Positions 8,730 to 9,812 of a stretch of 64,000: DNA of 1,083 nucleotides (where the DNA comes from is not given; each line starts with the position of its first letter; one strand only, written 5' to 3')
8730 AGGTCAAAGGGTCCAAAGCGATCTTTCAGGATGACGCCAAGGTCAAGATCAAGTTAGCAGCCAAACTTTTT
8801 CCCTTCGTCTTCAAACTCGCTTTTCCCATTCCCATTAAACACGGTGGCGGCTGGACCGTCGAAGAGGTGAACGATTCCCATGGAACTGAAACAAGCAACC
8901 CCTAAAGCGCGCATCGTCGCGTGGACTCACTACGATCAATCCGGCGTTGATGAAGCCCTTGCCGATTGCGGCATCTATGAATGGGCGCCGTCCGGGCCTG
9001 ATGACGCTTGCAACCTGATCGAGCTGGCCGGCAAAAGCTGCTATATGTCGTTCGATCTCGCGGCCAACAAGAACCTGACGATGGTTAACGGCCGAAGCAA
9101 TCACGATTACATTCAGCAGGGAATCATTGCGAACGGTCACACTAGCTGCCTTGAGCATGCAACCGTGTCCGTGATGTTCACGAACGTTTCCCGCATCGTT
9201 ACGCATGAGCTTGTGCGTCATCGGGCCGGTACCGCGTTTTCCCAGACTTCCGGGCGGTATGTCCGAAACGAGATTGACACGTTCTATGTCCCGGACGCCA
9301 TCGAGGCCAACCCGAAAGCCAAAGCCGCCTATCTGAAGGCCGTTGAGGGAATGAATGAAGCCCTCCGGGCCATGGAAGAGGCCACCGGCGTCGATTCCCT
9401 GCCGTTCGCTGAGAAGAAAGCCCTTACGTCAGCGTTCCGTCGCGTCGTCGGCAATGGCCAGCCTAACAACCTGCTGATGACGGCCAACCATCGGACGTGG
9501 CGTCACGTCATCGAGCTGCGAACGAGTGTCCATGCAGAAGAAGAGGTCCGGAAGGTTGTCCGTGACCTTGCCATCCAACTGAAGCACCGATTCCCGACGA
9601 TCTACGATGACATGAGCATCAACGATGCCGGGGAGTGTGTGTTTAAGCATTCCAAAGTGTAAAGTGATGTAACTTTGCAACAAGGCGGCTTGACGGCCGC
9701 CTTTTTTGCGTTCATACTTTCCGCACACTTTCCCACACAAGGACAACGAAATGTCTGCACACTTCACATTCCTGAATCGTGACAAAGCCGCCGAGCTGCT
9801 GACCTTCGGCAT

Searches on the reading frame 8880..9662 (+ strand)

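Call 32: search_protein_families(library=phrogs, proteins=[window:8880-9662:+], max_evalue=0.0001)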
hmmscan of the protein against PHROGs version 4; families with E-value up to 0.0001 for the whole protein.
window:8880-9662:+ (260 aa): 4 families
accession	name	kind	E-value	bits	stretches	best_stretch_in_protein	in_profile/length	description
phrog_85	-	DNA, RNA and nucleotide metabolism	1.9e-36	126.9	1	9-251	372-587/866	thymidylate synthase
phrog_22708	-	DNA, RNA and nucleotide metabolism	2.8e-28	99.9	1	6-143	4-139/242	thymidylate synthase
phrog_35637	-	DNA, RNA and nucleotide metabolism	1.1e-06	28.9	1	80-163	121-204/366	thymidylate synthase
phrog_10644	-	DNA, RNA and nucleotide metabolism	1.7e-05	26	1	103-241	7-150/160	thymidylate synthase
